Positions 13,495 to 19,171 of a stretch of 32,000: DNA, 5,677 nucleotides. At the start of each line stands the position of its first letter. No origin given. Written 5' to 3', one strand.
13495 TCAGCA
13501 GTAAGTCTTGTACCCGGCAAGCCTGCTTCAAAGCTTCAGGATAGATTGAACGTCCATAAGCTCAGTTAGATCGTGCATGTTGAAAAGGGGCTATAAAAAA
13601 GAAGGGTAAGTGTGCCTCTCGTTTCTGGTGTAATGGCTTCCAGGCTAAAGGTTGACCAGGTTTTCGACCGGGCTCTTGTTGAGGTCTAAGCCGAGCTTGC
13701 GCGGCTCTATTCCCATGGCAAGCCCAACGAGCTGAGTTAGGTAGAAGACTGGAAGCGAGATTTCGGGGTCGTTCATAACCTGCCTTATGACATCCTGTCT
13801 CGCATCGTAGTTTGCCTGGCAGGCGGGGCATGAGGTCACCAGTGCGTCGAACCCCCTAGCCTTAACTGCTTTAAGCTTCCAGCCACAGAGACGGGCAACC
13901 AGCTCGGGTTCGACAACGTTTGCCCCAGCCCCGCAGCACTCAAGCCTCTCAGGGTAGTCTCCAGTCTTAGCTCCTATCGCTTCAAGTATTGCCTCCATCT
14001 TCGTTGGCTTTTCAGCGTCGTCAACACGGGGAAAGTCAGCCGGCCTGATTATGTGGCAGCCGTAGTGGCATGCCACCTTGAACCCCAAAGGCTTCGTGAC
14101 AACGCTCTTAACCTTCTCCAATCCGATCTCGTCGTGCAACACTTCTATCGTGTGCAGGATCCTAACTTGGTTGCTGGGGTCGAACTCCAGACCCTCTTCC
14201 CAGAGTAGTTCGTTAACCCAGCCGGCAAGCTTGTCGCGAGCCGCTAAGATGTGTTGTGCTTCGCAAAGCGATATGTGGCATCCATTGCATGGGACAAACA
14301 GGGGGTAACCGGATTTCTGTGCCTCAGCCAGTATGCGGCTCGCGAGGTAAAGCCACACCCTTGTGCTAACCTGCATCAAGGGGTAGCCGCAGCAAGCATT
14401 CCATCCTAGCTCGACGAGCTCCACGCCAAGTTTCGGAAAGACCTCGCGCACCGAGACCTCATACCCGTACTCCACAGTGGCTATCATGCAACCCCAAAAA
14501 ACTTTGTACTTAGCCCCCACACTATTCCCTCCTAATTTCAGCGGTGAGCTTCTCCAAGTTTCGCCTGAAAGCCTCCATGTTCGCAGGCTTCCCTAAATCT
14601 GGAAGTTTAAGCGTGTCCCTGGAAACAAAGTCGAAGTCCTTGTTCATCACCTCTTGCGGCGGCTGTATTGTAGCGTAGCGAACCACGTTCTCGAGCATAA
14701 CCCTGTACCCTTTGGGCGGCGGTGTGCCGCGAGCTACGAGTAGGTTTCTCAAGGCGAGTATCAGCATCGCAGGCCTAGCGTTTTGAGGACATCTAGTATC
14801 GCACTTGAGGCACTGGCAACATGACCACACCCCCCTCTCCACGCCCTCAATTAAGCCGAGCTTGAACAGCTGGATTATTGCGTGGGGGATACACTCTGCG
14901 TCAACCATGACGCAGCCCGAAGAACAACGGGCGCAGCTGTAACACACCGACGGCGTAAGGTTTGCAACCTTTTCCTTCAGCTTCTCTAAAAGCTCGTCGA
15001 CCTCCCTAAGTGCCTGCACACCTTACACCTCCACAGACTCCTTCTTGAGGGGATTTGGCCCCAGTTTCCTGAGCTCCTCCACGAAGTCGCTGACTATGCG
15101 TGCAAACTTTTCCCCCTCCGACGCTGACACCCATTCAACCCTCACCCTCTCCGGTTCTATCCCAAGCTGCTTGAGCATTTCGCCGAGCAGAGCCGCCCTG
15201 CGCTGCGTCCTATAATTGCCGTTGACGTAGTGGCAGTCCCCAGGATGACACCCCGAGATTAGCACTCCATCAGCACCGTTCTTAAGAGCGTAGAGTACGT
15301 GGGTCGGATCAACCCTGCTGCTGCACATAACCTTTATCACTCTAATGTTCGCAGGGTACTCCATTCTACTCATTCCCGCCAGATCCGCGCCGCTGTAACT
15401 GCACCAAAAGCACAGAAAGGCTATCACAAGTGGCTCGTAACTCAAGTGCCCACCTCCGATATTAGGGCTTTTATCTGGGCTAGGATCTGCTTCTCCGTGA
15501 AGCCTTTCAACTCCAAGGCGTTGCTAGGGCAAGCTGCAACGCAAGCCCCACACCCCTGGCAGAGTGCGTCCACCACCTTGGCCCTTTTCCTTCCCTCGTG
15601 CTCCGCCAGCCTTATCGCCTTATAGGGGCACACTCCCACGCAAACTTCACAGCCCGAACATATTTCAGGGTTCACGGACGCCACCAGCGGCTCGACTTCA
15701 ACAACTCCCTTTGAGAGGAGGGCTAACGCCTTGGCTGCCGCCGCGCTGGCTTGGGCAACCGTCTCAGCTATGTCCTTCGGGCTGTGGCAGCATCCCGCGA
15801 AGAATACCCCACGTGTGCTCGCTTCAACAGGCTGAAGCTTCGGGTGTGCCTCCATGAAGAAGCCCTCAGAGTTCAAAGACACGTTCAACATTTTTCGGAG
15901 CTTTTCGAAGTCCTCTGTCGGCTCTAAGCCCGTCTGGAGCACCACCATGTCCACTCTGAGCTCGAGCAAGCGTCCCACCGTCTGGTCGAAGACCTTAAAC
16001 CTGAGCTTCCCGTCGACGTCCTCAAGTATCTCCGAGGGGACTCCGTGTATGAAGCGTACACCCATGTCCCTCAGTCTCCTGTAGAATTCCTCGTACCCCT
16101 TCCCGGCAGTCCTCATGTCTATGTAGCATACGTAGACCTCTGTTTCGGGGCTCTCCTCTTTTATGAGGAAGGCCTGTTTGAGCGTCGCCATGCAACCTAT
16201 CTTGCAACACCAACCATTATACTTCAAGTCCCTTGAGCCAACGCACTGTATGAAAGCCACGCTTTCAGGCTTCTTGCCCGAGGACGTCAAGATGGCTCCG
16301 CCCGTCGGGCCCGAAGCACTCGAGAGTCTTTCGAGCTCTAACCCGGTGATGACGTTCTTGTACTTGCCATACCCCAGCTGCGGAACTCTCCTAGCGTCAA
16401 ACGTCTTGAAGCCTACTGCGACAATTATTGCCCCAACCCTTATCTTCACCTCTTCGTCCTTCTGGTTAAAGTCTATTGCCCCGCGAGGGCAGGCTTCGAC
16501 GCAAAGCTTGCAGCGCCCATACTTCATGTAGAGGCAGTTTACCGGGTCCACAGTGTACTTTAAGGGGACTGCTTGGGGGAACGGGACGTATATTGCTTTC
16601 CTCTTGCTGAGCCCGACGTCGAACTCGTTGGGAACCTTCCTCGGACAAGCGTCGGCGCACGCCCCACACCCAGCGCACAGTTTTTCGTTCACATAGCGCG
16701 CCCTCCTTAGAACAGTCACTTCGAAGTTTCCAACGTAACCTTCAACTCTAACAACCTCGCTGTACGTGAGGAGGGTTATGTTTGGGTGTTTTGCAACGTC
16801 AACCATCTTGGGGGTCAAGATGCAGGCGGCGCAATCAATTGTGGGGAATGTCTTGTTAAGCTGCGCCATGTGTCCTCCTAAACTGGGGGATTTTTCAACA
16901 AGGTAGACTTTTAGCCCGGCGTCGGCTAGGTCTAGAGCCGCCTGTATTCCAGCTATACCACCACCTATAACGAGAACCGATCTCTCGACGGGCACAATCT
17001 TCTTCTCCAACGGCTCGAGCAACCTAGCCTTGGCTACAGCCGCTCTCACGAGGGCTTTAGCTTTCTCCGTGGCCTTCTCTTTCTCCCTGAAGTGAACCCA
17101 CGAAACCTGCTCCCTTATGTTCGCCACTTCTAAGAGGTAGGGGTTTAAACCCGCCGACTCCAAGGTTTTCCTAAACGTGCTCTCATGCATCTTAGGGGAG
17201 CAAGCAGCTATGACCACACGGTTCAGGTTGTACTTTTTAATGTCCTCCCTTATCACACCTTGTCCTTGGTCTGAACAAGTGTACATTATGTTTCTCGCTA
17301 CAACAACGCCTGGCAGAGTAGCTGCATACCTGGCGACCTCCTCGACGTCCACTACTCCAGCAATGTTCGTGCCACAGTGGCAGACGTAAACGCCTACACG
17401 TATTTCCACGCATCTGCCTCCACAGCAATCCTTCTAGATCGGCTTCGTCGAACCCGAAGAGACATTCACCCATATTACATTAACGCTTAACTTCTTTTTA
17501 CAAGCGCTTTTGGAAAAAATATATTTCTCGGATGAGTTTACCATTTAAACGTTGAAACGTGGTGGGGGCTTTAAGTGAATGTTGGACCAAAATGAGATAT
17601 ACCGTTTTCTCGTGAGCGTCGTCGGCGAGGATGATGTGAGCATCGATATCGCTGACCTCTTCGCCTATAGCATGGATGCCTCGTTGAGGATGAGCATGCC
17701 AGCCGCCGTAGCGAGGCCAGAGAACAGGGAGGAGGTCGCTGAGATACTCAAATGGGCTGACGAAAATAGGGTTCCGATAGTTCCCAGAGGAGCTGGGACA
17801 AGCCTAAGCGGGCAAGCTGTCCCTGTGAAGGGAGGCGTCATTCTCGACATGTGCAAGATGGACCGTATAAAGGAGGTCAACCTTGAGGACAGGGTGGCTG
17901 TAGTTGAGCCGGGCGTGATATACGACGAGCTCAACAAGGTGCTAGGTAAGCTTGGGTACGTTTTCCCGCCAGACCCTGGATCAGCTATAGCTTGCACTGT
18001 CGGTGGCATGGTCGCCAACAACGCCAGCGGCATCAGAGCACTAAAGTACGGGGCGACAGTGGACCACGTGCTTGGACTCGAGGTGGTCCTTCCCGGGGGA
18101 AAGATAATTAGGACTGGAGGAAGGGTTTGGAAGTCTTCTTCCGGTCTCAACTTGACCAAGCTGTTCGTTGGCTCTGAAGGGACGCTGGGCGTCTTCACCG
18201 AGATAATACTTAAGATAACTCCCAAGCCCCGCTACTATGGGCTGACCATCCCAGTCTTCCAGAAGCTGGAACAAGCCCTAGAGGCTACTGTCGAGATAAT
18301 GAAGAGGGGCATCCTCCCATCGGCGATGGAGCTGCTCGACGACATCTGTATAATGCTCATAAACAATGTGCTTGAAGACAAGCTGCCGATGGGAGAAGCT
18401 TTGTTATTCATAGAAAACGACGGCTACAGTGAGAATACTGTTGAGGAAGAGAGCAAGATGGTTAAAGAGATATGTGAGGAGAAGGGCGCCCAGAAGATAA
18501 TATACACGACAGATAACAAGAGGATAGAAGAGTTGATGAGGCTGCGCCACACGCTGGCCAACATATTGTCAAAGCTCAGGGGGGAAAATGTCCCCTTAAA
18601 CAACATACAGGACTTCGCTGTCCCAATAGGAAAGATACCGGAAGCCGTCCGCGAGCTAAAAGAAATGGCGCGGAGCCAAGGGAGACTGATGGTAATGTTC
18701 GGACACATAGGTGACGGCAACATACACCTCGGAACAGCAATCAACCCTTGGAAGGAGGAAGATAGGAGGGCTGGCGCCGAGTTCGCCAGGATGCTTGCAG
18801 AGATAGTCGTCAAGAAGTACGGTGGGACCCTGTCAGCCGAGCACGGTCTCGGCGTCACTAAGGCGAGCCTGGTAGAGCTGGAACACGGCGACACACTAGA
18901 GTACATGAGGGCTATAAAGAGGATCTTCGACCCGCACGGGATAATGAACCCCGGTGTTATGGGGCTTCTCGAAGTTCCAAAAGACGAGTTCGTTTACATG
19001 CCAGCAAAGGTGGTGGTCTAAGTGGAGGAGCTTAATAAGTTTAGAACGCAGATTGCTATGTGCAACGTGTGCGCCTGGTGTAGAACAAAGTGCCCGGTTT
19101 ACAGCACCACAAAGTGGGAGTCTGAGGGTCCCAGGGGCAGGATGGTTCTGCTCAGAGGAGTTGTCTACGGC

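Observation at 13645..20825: HdrA-MvhD-HdrC-HdrB operon head-to-head with a 2-hydroxyacid dehydrogenase (GlcD + GlcF/HdrD-like) and a HAD phosphatase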

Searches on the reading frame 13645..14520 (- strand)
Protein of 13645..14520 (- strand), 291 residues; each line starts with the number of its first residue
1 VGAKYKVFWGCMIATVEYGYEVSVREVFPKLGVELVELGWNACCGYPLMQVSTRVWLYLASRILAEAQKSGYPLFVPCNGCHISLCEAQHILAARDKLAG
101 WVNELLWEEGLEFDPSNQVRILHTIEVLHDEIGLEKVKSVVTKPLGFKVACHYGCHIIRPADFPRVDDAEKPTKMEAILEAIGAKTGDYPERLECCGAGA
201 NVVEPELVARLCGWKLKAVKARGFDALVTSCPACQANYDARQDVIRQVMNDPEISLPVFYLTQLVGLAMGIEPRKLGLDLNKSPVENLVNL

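Call 3: search_protein_families(library=pfam, proteins=[window:13645-14520:-])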
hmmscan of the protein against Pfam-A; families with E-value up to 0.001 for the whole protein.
window:13645-14520:- (291 aa): 1 family
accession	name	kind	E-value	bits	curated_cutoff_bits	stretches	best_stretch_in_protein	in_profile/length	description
PF02754.22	CCG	-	3.7e-21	75.4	20.6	2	149-237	1-83/85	Cysteine-rich domain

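Call 4: search_protein_families(library=ncbifam, proteins=[window:13645-14520:-])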
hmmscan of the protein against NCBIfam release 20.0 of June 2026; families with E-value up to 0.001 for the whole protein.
window:13645-14520:- (291 aa): 6 families
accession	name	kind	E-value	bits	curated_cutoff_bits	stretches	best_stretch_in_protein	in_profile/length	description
TIGR03288.1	CoB_CoM_SS_B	equivalog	6.6e-66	222.5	345.15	1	4-289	1-287/290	CoB--CoM heterodisulfide reductase subunit B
NF042965.1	MFR_anch_SdhE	equivalog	9.9e-42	143.4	500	1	5-281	3-274/282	8-methylmenaquinol:fumarate reductase membrane anchor subunit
NF041780.1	hetero_SS_HdrB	equivalog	6.3e-28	98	450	1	7-289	8-302/304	ferredoxin:CoB-CoM heterodisulfide reductase subunit HdrB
NF004898.0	PRK06259.1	equivalog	1.4e-10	40.4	385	1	6-239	265-464/488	fumarate reductase (CoM/CoB) subunit TfrB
NF045670.1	quin_L_LdhH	equivalog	2.6e-10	39.3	800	1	4-235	468-682/706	L-lactate dehydrogenase (quinone) large subunit LdhH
NF008434.0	PRK11274.1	equivalog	1.2e-05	24.5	333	1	173-241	321-391/409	glycolate oxidase subunit GlcF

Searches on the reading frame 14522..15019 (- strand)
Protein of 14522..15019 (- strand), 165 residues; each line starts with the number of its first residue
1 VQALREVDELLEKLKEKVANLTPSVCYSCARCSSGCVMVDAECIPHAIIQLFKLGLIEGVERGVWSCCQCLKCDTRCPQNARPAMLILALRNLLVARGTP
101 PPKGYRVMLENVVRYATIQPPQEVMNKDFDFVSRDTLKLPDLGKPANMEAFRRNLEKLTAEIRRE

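Call 3: search_protein_families(library=pfam, proteins=[window:14522-15019:-])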
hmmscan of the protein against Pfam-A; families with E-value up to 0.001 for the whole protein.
window:14522-15019:- (165 aa): 0 families

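Call 4: search_protein_families(library=ncbifam, proteins=[window:14522-15019:-])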
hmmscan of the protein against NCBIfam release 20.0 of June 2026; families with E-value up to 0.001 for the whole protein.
window:14522-15019:- (165 aa): 5 families
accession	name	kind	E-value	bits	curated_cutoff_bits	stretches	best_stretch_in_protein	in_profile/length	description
NF038018.1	qmoC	equivalog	8.1e-10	38.7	300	1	25-101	19-98/360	quinone-interacting membrane-bound oxidoreductase complex subunit QmoC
TIGR03290.1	CoB_CoM_SS_C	equivalog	2.9e-09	37.1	160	1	25-127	3-107/144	CoB--CoM heterodisulfide reductase subunit C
NF041779.1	hetero_SS_HdrC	equivalog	1.6e-05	24.5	350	1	19-99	26-108/198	ferredoxin:CoB-CoM heterodisulfide reductase subunit HdrC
NF009227.0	PRK12577.1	equivalog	0.00018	20.3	349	1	60-97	204-241/330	succinate dehydrogenase/fumarate reductase iron-sulfur subunit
NF045663.1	diclust_near_Sec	equivalog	0.00072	17.8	530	0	29-111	311-399/759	pyridine nucleotide-disulfide oxidoreductase/dicluster-binding protein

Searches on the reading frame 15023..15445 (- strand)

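Call 3: search_protein_families(library=pfam, proteins=[window:15023-15445:-])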
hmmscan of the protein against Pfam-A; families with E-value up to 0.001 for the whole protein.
window:15023-15445:- (140 aa): 1 family
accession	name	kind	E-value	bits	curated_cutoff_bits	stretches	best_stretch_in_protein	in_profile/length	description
PF02662.21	FlpD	-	2.6e-57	192.6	22.3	1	7-129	1-123/123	Methyl-viologen-reducing hydrogenase, delta subunit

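Call 4: search_protein_families(library=ncbifam, proteins=[window:15023-15445:-])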
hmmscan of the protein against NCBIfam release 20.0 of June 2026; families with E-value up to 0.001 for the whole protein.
window:15023-15445:- (140 aa): 4 families
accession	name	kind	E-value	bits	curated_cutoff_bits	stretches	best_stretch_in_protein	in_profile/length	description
NF040770.1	hetero_SS_HdrA2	exception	5.5e-57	193.4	1100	1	4-131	647-774/777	CoB-CoM heterodisulfide reductase HdrA2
NF045873.1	F420_non_VhuD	exception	1.3e-41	141.8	215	1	4-134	1-131/132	F420-non-reducing hydrogenase iron-sulfur subunit VhuD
NF041891.1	hdrA_Methbact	equivalog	8.2e-17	60.7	1300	1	6-127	645-760/762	ferredoxin:CoB-CoM heterodisulfide reductase subunit HdrA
NF041778.1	hetero_SS_HdrA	equivalog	5.7e-05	21.1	1400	1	7-64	656-713/771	ferredoxin:CoB-CoM heterodisulfide reductase subunit HdrA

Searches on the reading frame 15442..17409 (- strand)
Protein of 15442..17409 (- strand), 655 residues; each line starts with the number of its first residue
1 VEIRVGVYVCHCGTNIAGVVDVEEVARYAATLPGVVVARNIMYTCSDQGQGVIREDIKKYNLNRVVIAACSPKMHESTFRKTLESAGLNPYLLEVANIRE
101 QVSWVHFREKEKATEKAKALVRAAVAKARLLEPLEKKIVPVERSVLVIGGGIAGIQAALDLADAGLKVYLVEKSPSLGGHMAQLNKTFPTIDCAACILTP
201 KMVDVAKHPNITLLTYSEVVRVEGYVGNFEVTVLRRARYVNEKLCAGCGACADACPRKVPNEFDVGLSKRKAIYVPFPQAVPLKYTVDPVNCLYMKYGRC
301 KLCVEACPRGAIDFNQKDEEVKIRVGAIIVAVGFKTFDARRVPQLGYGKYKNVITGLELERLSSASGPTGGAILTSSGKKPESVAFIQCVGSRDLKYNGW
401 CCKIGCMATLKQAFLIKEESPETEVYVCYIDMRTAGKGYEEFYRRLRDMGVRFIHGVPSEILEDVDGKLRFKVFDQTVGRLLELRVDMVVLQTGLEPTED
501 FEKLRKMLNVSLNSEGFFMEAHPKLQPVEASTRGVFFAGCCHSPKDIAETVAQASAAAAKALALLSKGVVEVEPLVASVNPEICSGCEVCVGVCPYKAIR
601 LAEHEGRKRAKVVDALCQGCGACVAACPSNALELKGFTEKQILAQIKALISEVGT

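Call 3: search_protein_families(library=pfam, proteins=[window:15442-17409:-])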
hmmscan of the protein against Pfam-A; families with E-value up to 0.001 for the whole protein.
window:15442-17409:- (655 aa): 21 families
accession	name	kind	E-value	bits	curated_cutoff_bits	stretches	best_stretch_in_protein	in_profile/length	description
PF00037.32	Fer4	-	3.1e-19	68.3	21.1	3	612-633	3-24/24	4Fe-4S binding domain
PF12838.12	Fer4_7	-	2.1e-18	66.9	27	2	584-631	2-52/52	4Fe-4S dicluster domain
PF13484.11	Fer4_16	-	8.1e-15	55.8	30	0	617-637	2-21/66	4Fe-4S double cluster binding domain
PF13237.11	Fer4_10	-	8.6e-15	54.8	25.5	1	579-628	4-53/53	4Fe-4S dicluster domain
PF12837.12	Fer4_6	-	1.5e-13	50.4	25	1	611-632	3-24/24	4Fe-4S binding domain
PF07992.20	Pyr_redox_2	-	1.3e-12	48.2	26.1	1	144-254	2-58/291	Pyridine nucleotide-disulphide oxidoreductase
PF13187.11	Fer4_9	-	5.7e-10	39.5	27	1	584-631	2-51/52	4Fe-4S dicluster domain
PF14697.11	Fer4_21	-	6.9e-10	39.4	35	1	577-633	1-58/59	4Fe-4S dicluster domain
PF12831.13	FAD_oxidored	-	7.7e-10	39.1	27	1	145-182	2-39/416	FAD dependent oxidoreductase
PF25160.1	LdpA_Fe-S-bd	-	8.8e-10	38.7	27.6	1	590-633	9-44/49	LdpA Fe-S cluster-binding domain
PF12797.12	Fer4_2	-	1.3e-09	37.8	24.5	0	238-256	3-21/22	4Fe-4S binding domain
PF13534.11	Fer4_17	-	4.8e-09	37.1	22.2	0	617-647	2-30/61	4Fe-4S dicluster domain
PF00890.30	FAD_binding_2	-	1.3e-08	34.9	20.4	1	145-182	2-39/414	FAD binding domain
PF01266.30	DAO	-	7.2e-08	32.8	27.9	1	145-179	2-36/353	FAD dependent oxidoreductase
PF12800.12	Fer4_4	-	1.5e-07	31.5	24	0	244-257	3-16/17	4Fe-4S binding domain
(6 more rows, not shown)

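Call 4: search_protein_families(library=ncbifam, proteins=[window:15442-17409:-])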
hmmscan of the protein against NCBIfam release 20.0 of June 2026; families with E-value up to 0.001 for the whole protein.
window:15442-17409:- (655 aa): 136 families (the best 25 are shown)
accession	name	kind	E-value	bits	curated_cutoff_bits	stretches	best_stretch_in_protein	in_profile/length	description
NF040770.1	hetero_SS_HdrA2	exception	2.4e-279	928.7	1100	1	4-651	1-642/777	CoB-CoM heterodisulfide reductase HdrA2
NF041778.1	hetero_SS_HdrA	equivalog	1.6e-197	657.8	1400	1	5-652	8-653/771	ferredoxin:CoB-CoM heterodisulfide reductase subunit HdrA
NF041891.1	hdrA_Methbact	equivalog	5.7e-187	623.3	1300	1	4-651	2-637/762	ferredoxin:CoB-CoM heterodisulfide reductase subunit HdrA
TIGR01944.1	rnfB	subfamily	2.5e-14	53.3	68.7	1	540-640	73-168/190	RnfABCDGE type electron transport complex subunit B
NF042909.1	FMH_DH_FwdF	exception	4.6e-14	52.3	375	2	579-635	254-314/336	tungsten-dependent formylmethanofuran dehydrogenase subunit FwdF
NF009410.0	PRK12771.1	subfamily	1.3e-13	50.4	516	2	138-181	134-177/566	NAD(P)-binding protein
NF038196.1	ferrodoxin_EFR1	subfamily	1.2e-12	48.4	75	1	578-640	181-237/242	EFR1 family ferrodoxin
TIGR01971.1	NuoI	subfamily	1.7e-12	47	113.05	2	582-634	42-100/121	NADH-quinone oxidoreductase, chain I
NF040864.1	HgcB_ferredoxin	equivalog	2.9e-12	46.2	99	1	579-635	11-64/93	mercury methylation ferredoxin HgcB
NF003475.0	PRK05113.1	equivalog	1e-11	45.1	203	1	571-639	102-167/190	electron transport complex subunit RsxB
NF043039.1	HgcAB_like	equivalog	1.3e-11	44.7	285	1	575-632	293-349/350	HgcAB-like fusion protein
TIGR02179.1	PorD_KorD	subfamily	1.3e-11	44.4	60.05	1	579-634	22-74/78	2-oxoacid:acceptor oxidoreductase, delta subunit, pyruvate/2-ketoisovalerate family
NF042987.1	OGOR_delta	exception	4.1e-11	42.9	125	1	240-312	28-85/89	2-oxoglutarate ferredoxin oxidoreductase subunit delta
NF005503.0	PRK07118.1-2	equivalog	4.5e-11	42.5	252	2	584-636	140-188/292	RnfABCDGE type electron transport complex subunit B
NF004914.0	PRK06273.1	equivalog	2e-10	40.7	163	0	609-642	45-78/167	ferredoxin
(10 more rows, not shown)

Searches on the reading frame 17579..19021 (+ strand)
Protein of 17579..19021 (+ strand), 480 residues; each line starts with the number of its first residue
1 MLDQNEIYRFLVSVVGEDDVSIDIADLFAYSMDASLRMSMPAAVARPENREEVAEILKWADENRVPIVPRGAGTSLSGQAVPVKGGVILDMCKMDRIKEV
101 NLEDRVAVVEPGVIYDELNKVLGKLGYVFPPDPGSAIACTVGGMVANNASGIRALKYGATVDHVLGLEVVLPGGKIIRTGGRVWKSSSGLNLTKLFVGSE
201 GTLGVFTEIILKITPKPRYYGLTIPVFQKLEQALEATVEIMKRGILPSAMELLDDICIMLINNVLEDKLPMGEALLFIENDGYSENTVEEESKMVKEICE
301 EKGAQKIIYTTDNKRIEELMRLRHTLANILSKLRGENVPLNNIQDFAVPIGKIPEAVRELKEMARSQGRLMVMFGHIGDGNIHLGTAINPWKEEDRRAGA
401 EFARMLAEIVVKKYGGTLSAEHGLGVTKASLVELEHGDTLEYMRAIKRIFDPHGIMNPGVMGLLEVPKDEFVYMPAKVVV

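Call 3: search_protein_families(library=pfam, proteins=[window:17579-19021:+])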
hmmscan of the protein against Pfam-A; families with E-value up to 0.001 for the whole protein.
window:17579-19021:+ (480 aa): 2 families
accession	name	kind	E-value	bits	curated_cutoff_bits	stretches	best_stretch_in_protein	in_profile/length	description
PF02913.24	FAD-oxidase_C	-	1.9e-56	192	21.2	1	226-459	11-246/248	FAD linked oxidases, C-terminal domain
PF01565.28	FAD_binding_4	-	6.1e-47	159.3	26.4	1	41-180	1-139/139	FAD binding domain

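Call 4: search_protein_families(library=ncbifam, proteins=[window:17579-19021:+])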
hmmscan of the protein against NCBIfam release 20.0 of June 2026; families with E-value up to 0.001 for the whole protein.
window:17579-19021:+ (480 aa): 12 families
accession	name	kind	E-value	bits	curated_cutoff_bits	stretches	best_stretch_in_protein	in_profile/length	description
TIGR00387.1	glcD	equivalog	1.4e-117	393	567.9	1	45-459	2-412/413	glycolate oxidase subunit GlcD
NF008408.0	PRK11230.1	equivalog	2.3e-72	244.1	897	1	11-459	25-469/499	glycolate oxidase subunit GlcD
NF049975.1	2HglutDHaseYdiJ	equivalog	2.7e-59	200.9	1350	2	18-179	29-192/1018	D-2-hydroxyglutarate dehydrogenase YdiJ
NF008439.0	PRK11282.1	equivalog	9.8e-28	97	284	1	50-243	8-199/358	glycolate oxidase subunit GlcE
NF053785.1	DcplphribOxDprE1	equivalog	3.4e-17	62.8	500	1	40-205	14-172/449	decaprenylphosphoryl-beta-D-ribose oxidase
TIGR01678.1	FAD_lactone_ox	subfamily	3e-12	46.2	396.8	1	40-215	14-180/438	sugar 1,4-lactone oxidase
TIGR01679.1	bact_FAD_ox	subfamily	7.2e-10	38.3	292.25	1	38-218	9-177/419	FAD-linked oxidoreductase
NF041227.1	BagG_FevA2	exception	2.8e-09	36.1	850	1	40-222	45-216/455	bagremycin/ferroverdin biosynthesis FAD-dependent oxygenase BagG/FevA2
NF041226.1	BagK_FevA1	equivalog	2.6e-08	32.7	800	1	40-222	40-212/453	bagremycin/ferroverdin biosynthesis FAD-dependent oxygenase BagK/FevA1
TIGR01676.1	GLDHase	equivalog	1.5e-05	24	458.25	1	43-212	64-224/541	L-galactonolactone dehydrogenase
NF008387.0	PRK11183.1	equivalog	8.4e-05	21.3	391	1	4-151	8-160/570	D-lactate dehydrogenase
TIGR01677.1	pln_FAD_oxido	subfamily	0.0003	19.4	383.1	1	42-215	35-213/560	FAD-dependent oxidoreductase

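Call 38: search_solved_structures(query=window:17579-19021:+, max_evalue=1e-20, show_alignments=1)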
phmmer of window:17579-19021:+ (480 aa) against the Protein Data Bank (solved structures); distinct sequences matched with E-value up to 1e-20: 10.
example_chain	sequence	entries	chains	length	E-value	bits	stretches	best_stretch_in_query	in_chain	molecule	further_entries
8jdc_A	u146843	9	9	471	1.3e-74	254.9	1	9-460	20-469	Probable D-lactate dehydrogenase, mitochondrial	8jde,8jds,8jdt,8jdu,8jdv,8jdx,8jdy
8jdb_A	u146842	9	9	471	3e-73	250.3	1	9-460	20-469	Probable D-lactate dehydrogenase, mitochondrial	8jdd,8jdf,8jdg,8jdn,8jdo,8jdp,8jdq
7qh2_C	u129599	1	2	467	6.1e-70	239.4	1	23-459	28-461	Lactate dehydrogenase (NAD(+),ferredoxin) subunit LctD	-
9qgz_A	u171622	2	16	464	2.8e-69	237.3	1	10-468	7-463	Glycolate oxidase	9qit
3pm9_A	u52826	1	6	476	4.6e-59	203.6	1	8-460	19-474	Putative oxidoreductase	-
6lpn_A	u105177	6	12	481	3.4e-52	180.9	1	43-458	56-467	D-2-hydroxyglutarate dehydrogenase, mitochondrial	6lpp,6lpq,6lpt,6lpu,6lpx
2uuu_A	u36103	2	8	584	5e-30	107.8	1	39-253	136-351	ALKYLDIHYDROXYACETONEPHOSPHATE SYNTHASE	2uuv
4bby_A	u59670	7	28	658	1.8e-25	92.8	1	40-255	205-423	ALKYLDIHYDROXYACETONEPHOSPHATE SYNTHASE, PEROXISOMAL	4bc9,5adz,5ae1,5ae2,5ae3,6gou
4bc7_A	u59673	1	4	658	1.8e-25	92.8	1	40-255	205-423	ALKYLDIHYDROXYACETONEPHOSPHATE SYNTHASE, PEROXISOMAL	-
4bca_A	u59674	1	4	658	1.9e-25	92.7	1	40-255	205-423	ALKYLDIHYDROXYACETONEPHOSPHATE SYNTHASE, PEROXISOMAL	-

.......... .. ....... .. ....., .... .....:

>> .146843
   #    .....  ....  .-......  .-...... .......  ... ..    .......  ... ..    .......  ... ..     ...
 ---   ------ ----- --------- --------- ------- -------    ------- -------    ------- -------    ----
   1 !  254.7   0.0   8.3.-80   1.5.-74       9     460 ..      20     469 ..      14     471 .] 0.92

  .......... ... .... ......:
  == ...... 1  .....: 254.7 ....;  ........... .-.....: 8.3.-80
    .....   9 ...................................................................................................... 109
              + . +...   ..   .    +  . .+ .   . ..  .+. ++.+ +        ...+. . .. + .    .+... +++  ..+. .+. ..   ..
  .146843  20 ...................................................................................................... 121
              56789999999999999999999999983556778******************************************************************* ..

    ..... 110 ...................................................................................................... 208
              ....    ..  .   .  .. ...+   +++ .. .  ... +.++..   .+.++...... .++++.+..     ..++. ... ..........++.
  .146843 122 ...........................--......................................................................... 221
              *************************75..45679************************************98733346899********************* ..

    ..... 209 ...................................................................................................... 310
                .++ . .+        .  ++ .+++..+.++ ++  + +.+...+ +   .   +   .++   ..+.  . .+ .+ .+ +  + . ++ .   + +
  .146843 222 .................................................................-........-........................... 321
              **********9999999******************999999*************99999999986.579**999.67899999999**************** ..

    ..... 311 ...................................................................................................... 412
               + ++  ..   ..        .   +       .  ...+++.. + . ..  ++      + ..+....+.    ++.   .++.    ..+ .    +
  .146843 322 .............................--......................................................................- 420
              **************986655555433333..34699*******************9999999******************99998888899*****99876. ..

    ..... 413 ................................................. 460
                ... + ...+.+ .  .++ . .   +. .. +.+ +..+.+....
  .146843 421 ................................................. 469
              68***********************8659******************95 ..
